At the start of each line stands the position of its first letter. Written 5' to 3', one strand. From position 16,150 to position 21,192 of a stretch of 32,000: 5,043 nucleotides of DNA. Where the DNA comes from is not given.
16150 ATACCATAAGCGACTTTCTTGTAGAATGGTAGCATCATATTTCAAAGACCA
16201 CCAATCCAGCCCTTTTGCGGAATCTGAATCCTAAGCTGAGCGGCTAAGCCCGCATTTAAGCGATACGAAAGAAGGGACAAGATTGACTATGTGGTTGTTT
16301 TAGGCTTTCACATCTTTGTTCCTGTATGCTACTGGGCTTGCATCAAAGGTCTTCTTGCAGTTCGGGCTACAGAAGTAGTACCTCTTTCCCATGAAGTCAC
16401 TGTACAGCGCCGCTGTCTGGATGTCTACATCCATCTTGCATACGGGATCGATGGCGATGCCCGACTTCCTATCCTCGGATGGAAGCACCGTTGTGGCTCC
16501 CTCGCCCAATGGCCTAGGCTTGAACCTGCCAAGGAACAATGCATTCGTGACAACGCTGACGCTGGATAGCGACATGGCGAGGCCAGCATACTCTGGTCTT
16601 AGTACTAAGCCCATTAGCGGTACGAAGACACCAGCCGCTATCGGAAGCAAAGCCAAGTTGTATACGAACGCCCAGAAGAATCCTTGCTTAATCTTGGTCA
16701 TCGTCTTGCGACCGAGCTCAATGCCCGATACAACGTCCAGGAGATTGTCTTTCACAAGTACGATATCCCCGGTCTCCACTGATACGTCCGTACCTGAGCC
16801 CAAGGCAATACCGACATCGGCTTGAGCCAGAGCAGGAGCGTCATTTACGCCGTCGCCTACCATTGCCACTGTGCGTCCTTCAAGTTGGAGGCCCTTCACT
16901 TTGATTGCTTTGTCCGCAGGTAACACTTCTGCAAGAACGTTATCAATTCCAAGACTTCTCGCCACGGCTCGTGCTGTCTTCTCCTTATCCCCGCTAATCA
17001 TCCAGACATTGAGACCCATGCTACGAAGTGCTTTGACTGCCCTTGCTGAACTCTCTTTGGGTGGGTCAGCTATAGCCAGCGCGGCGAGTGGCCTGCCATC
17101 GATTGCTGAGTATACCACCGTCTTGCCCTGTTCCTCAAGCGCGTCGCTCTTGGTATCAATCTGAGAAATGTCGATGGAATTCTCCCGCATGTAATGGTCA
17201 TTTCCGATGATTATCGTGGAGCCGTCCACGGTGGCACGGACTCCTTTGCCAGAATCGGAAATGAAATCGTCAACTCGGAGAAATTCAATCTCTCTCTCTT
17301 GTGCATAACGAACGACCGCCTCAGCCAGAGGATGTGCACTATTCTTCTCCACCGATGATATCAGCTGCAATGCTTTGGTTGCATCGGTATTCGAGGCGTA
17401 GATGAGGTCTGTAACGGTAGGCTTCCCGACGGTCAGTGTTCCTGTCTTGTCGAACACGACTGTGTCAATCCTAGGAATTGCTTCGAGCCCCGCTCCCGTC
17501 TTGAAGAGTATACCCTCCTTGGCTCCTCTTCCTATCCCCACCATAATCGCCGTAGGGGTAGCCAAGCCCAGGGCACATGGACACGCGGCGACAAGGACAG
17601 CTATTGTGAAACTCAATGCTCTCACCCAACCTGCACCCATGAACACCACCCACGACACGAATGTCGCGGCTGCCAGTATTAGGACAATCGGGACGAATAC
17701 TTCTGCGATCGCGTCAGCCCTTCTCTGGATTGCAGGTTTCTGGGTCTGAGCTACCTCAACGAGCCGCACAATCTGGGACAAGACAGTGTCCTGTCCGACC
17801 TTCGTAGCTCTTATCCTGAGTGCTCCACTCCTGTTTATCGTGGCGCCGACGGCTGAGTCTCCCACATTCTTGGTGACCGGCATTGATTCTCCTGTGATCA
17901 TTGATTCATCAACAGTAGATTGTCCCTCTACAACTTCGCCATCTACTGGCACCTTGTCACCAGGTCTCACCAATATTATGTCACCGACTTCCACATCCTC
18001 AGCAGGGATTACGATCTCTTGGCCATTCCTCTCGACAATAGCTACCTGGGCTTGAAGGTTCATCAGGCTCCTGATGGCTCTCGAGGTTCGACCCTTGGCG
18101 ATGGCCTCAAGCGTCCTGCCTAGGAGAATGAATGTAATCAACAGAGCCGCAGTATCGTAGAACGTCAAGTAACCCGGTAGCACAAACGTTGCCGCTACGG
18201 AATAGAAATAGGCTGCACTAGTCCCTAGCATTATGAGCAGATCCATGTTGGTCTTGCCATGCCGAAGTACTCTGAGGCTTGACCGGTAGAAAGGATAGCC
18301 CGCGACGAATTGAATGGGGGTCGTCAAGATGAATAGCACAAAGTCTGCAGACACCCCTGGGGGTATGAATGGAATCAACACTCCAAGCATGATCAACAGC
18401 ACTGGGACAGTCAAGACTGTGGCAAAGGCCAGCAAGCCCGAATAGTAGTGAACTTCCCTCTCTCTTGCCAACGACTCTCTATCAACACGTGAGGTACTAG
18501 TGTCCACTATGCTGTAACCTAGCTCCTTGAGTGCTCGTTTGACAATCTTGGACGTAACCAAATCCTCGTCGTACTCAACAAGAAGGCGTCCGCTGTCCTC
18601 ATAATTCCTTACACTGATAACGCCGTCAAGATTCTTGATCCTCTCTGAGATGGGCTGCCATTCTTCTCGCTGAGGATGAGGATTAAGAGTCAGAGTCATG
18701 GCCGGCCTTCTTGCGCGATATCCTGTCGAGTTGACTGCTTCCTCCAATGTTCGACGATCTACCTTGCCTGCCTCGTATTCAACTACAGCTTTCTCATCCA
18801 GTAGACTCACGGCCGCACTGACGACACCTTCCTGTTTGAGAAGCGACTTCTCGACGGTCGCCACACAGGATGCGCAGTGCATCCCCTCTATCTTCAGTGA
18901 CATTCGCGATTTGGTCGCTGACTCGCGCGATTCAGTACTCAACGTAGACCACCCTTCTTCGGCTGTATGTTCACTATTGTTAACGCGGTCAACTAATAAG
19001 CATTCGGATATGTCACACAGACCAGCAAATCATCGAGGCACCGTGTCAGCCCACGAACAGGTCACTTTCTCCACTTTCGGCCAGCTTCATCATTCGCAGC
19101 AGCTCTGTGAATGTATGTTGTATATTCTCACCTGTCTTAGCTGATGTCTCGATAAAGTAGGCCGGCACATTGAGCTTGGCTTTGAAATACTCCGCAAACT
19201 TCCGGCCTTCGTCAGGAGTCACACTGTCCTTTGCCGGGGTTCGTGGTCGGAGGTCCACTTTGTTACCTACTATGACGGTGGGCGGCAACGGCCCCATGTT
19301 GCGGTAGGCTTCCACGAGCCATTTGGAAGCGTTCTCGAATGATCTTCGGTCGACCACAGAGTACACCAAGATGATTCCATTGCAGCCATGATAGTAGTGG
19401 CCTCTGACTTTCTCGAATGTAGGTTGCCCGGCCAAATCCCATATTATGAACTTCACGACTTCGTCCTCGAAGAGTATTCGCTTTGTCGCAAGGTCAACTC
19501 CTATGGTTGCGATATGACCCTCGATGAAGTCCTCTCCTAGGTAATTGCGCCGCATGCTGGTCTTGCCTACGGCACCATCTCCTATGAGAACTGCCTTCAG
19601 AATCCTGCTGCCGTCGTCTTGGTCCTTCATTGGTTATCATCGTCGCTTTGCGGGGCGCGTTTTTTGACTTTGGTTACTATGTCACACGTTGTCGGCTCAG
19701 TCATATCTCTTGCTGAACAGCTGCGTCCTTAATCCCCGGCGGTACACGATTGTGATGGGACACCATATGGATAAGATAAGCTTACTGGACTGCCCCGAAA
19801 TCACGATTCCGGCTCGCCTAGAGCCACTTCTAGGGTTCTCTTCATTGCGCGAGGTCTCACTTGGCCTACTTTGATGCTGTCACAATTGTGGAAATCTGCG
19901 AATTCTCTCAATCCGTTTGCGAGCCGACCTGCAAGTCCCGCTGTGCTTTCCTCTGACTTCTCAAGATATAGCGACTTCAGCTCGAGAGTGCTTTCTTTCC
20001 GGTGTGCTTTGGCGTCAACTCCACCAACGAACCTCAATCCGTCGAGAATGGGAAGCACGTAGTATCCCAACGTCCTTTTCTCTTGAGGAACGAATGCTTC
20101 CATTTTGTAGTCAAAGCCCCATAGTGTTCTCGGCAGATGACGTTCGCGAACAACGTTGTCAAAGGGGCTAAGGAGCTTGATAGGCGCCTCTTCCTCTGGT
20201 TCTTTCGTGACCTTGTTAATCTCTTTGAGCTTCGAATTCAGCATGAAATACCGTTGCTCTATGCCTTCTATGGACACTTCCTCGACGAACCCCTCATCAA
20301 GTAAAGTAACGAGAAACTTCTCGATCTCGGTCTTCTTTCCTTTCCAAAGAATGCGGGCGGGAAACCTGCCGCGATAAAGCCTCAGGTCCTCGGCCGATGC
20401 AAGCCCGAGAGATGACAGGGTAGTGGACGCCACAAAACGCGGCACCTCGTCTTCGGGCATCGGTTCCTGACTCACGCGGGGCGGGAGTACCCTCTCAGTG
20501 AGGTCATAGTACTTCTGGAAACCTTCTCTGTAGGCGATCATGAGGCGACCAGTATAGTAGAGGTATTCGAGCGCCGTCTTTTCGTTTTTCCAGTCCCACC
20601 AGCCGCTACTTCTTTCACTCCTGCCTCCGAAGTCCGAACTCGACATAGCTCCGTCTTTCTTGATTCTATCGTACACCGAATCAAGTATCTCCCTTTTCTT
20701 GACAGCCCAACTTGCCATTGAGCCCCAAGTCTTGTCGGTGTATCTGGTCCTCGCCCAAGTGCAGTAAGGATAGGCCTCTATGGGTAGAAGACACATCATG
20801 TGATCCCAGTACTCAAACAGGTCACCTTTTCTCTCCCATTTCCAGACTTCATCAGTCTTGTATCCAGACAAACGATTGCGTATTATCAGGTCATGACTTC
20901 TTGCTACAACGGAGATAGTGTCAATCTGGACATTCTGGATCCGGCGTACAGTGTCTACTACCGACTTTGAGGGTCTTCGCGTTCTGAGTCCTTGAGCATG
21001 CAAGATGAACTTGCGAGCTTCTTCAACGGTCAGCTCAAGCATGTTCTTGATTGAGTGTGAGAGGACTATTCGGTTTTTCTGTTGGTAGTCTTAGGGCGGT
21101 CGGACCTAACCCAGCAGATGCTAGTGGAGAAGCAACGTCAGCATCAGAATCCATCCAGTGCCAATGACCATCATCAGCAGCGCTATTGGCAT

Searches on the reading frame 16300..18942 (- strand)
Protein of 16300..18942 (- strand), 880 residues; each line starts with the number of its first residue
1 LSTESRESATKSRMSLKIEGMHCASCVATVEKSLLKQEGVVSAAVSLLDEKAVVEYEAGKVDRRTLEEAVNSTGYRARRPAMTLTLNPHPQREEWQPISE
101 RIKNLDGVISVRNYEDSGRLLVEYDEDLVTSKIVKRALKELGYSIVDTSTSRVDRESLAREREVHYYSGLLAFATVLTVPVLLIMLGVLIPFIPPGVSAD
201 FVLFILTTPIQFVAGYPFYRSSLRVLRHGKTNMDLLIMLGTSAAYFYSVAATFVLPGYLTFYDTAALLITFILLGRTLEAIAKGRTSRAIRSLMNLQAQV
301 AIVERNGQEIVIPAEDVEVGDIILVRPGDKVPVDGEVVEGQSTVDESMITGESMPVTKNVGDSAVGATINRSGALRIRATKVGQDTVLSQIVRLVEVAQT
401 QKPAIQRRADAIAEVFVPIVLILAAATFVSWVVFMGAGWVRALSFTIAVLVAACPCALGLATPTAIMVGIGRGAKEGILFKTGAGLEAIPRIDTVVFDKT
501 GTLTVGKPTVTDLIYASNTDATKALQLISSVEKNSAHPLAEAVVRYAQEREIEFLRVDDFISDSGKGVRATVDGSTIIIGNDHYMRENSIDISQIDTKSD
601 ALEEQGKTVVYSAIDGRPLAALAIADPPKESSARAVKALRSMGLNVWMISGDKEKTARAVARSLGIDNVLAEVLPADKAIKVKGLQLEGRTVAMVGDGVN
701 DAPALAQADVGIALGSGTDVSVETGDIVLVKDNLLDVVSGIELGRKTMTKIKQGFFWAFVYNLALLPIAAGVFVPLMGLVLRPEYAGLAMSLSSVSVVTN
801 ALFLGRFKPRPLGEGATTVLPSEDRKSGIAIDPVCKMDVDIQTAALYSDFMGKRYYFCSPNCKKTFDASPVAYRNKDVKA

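Call 22: search_protein_families(library=pfam, proteins=[window:16300-18942:-], max_evalue=0.0001)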
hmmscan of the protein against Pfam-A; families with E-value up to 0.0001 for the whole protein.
window:16300-18942:- (880 aa): 4 families
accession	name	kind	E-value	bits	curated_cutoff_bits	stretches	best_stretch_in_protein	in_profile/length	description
PF00122.25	E1-E2_ATPase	-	1.4e-58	197.9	28.1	1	297-475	3-180/181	E1-E2 ATPase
PF00702.32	Hydrolase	-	1.4e-38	133.6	26.4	1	492-709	1-191/191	haloacid dehalogenase-like hydrolase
PF00403.32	HMA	-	2.5e-19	69.8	24.8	1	16-75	2-61/62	Heavy-metal-associated domain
PF04945.19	YHS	-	2.4e-13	50.3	30.3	1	831-875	2-45/47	YHS domain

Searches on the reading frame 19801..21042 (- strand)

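Call 22: search_protein_families(library=pfam, proteins=[window:19801-21042:-], max_evalue=0.0001)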
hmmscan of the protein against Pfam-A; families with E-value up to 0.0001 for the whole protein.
window:19801-21042:- (413 aa): 1 family
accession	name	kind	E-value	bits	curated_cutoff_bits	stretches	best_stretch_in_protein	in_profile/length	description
PF06224.18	AlkZ-like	-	1.1e-53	183.4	25.9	1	32-375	1-327/329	DNA glycosylase AlkZ-like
